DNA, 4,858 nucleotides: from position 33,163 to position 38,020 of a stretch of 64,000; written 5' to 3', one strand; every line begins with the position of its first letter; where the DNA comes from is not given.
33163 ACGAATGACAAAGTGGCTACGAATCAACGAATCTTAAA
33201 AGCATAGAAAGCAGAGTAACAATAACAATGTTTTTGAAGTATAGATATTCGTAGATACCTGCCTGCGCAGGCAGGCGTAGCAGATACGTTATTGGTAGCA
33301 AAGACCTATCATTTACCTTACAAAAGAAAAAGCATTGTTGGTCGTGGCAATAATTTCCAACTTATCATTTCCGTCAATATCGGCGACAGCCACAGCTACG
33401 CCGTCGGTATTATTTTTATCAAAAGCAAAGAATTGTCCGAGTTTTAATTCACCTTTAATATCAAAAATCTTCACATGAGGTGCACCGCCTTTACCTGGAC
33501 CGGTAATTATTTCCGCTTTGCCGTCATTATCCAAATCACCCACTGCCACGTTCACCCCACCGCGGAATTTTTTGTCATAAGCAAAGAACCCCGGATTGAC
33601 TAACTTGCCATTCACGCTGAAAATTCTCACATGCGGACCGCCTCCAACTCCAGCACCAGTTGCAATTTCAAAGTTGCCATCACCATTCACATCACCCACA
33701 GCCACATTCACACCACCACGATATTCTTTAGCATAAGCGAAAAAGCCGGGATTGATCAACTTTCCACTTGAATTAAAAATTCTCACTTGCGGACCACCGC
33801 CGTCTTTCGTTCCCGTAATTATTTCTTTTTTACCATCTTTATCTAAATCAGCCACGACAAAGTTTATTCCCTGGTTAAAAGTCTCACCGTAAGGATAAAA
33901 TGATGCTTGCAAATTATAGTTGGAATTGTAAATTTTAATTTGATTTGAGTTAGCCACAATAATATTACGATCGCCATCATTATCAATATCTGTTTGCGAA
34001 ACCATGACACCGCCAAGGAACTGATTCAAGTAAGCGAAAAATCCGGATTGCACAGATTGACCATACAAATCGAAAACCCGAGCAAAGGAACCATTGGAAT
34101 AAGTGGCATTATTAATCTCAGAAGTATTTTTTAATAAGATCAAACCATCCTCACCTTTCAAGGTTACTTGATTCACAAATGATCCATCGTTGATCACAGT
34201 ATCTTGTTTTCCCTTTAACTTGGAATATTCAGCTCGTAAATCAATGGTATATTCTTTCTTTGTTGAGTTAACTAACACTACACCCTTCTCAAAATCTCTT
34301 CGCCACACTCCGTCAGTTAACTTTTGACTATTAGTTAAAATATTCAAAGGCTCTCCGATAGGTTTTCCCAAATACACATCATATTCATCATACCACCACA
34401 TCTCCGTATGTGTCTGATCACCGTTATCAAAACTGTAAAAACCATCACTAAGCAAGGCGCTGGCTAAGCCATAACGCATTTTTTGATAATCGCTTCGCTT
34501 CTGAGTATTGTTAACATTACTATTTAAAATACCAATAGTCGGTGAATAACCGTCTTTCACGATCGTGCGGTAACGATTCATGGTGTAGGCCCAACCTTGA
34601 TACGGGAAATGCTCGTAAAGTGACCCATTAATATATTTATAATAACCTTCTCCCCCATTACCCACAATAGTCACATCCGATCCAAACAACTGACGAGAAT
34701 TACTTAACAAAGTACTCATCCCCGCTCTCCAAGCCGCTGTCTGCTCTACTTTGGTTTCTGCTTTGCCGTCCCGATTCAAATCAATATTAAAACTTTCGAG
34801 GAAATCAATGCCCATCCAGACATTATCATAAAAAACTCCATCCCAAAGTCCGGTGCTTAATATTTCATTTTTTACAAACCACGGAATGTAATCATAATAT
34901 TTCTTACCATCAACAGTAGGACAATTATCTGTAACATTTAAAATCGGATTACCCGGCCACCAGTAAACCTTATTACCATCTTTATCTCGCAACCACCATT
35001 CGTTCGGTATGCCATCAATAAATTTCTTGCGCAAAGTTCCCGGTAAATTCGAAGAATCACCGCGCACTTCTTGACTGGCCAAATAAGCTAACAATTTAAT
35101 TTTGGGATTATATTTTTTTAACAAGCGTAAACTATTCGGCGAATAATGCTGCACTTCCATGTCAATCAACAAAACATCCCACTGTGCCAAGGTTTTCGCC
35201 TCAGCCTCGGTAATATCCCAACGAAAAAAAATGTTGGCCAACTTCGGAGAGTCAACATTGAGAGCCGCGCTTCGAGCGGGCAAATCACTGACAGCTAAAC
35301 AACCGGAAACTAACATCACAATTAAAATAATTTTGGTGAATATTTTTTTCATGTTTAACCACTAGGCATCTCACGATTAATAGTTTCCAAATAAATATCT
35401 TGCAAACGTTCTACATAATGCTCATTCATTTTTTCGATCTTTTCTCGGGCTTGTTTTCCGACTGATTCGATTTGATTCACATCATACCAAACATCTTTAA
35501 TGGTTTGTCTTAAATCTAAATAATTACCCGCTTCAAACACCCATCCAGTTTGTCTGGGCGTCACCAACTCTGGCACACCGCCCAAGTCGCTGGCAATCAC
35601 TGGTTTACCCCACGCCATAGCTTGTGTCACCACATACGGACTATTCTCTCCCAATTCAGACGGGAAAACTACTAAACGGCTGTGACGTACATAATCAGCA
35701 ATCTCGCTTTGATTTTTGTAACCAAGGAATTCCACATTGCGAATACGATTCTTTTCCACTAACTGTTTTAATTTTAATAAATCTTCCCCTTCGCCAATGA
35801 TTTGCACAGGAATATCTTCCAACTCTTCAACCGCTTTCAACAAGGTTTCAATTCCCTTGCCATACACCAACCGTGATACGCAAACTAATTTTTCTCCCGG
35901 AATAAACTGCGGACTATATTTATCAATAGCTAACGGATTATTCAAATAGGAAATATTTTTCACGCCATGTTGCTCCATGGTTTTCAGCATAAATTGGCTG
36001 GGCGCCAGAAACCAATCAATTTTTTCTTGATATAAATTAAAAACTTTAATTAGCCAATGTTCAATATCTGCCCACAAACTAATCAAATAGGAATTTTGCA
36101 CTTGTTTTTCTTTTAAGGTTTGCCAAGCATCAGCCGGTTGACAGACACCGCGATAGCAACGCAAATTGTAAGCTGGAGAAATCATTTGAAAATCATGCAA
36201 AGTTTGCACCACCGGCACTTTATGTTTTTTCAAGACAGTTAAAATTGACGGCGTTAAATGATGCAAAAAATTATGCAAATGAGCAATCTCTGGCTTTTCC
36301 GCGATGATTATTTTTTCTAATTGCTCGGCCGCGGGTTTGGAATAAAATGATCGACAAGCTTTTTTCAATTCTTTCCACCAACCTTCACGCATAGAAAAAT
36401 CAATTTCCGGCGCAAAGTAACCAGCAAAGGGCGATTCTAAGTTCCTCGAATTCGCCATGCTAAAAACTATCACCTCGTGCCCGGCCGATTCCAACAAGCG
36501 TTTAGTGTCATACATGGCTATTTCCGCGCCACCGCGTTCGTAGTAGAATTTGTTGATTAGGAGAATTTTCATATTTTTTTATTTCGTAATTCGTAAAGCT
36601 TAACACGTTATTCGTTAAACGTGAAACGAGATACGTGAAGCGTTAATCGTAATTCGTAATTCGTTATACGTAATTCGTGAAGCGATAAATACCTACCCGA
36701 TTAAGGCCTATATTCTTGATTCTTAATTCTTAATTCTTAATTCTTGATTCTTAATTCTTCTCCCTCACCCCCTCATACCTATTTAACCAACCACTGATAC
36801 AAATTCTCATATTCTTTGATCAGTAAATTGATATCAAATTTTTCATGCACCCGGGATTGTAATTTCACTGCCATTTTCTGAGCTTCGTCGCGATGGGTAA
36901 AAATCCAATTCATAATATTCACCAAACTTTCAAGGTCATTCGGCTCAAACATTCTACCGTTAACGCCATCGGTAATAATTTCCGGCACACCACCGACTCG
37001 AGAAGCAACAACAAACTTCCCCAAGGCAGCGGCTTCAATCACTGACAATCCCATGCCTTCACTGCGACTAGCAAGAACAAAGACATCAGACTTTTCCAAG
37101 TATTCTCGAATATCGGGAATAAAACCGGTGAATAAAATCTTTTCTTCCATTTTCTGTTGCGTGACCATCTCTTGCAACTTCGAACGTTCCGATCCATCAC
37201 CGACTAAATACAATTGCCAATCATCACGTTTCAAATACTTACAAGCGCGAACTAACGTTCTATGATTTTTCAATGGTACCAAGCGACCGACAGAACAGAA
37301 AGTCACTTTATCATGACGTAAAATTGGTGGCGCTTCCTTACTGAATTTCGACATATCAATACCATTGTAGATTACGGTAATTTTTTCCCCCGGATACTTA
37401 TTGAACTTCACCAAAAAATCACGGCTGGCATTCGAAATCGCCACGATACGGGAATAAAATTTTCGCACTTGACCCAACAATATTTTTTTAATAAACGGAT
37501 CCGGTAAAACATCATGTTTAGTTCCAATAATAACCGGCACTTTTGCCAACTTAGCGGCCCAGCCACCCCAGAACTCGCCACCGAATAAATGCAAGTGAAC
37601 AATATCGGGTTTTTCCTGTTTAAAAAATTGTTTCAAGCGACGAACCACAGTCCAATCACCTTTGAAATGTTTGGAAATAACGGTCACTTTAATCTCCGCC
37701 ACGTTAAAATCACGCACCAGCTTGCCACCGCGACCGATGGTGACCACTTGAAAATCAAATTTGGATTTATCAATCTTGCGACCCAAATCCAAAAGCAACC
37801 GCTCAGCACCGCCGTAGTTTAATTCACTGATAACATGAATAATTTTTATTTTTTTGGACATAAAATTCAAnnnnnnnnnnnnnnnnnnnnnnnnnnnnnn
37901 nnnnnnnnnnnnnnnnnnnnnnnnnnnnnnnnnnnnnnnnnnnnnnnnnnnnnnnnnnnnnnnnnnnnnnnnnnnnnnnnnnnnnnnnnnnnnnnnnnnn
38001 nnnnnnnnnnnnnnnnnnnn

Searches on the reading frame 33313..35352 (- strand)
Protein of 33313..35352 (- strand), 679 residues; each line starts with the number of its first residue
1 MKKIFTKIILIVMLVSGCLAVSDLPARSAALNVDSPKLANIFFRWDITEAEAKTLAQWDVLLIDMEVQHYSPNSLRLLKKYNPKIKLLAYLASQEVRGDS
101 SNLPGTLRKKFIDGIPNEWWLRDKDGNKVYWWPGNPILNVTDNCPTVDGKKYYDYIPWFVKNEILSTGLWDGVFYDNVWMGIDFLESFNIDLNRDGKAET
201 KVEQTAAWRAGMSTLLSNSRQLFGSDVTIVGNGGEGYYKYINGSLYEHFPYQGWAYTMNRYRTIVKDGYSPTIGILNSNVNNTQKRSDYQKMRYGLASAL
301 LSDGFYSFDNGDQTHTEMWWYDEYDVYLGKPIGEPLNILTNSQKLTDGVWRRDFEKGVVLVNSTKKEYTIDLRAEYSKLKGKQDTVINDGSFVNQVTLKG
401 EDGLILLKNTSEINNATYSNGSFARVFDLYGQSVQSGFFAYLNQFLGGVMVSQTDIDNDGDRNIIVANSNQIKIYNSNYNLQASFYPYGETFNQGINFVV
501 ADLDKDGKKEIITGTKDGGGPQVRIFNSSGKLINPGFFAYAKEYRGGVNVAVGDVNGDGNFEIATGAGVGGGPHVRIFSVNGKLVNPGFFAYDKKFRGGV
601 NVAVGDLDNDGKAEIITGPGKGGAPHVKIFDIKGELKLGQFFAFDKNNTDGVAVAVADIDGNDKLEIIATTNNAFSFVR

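Call 7: search_protein_families(library=ncbifam, proteins=[window:33313-35352:-])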
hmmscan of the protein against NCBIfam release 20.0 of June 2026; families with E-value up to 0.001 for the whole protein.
window:33313-35352:- (679 aa): 1 family
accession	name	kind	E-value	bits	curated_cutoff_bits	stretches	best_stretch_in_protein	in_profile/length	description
NF052323.1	T9SSA_dep_M6i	equivalog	2.5e-07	29.1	600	1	451-534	789-875/1043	T9SS-dependent M6-like inactivated metalloprotease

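Call 8: search_protein_families(library=pfam, proteins=[window:33313-35352:-], max_evalue=0.01)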
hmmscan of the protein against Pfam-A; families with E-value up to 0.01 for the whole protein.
window:33313-35352:- (679 aa): 4 families
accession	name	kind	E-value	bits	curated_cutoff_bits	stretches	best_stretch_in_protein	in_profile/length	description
PF14885.12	GHL15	-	1.2e-37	130.8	27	1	79-358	1-271/271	Hypothetical glycosyl hydrolase family 15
PF13517.12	FG-GAP_3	-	3.6e-18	66.3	26.9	3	455-512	1-60/61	FG-GAP-like repeat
PF01839.29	FG-GAP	-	2e-13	50.3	22.1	2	547-570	2-25/37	FG-GAP repeat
PF14783.12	BBS2_Mid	-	0.0014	19.2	27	0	499-528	3-29/108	Ciliary BBSome complex subunit 2, middle region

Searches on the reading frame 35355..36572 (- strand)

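Call 28: search_protein_families(library=pfam, proteins=[window:35355-36572:-], max_evalue=0.001)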
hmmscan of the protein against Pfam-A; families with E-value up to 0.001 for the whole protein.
window:35355-36572:- (405 aa): 5 families
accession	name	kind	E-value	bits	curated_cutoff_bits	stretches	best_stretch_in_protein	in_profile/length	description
PF00534.26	Glycos_transf_1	-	1.2e-30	106.7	26.4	1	228-377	17-171/172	Glycosyl transferases group 1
PF13692.12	Glyco_trans_1_4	-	8.5e-26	91.3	27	1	228-361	3-139/142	Glycosyl transferases group 1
PF13439.12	Glyco_transf_4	-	7e-14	52.6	28.5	1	14-213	2-165/170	Glycosyltransferase Family 4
PF13524.12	Glyco_trans_1_2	-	1e-06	29.2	25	1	243-393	4-142/144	Glycosyl transferase-like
PF13579.12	Glyco_trans_4_4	-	2.6e-06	28.3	29.7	1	14-149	1-130/158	Glycosyl transferase 4-like domain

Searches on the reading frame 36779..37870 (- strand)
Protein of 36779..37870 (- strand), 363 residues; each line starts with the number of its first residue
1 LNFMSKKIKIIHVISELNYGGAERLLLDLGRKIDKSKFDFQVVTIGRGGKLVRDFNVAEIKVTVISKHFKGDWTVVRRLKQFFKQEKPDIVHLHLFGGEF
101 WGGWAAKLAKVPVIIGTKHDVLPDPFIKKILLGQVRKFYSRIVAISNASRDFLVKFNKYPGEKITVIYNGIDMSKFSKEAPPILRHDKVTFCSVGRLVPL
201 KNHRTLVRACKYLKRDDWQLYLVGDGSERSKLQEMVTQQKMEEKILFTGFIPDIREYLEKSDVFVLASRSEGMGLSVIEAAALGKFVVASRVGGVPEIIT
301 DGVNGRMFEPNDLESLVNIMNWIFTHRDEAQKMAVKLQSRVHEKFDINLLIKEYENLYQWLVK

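Call 28: search_protein_families(library=pfam, proteins=[window:36779-37870:-], max_evalue=0.001)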
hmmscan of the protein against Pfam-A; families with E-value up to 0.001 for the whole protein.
window:36779-37870:- (363 aa): 7 families
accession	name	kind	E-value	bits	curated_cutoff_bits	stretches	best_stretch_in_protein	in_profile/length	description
PF00534.26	Glycos_transf_1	-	5.1e-40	137.3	26.4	1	184-334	11-166/172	Glycosyl transferases group 1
PF13692.12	Glyco_trans_1_4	-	1e-36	126.7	27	1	190-323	3-139/142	Glycosyl transferases group 1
PF13439.12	Glyco_transf_4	-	1.1e-27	97.5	28.5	1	19-174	1-169/170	Glycosyltransferase Family 4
PF13579.12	Glyco_trans_4_4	-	2.3e-13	51.2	29.7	1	20-170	1-158/158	Glycosyl transferase 4-like domain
PF20706.3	GT4-conflict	-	6e-11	42.4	26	1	161-343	170-374/385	Family 4 Glycosyltransferase in conflict systems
PF13477.12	Glyco_trans_4_2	-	1.2e-07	32.4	23.4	1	31-129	18-119/139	Glycosyl transferase 4-like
PF13524.12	Glyco_trans_1_2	-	5.5e-06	26.8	25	1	216-347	13-135/144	Glycosyl transferase-like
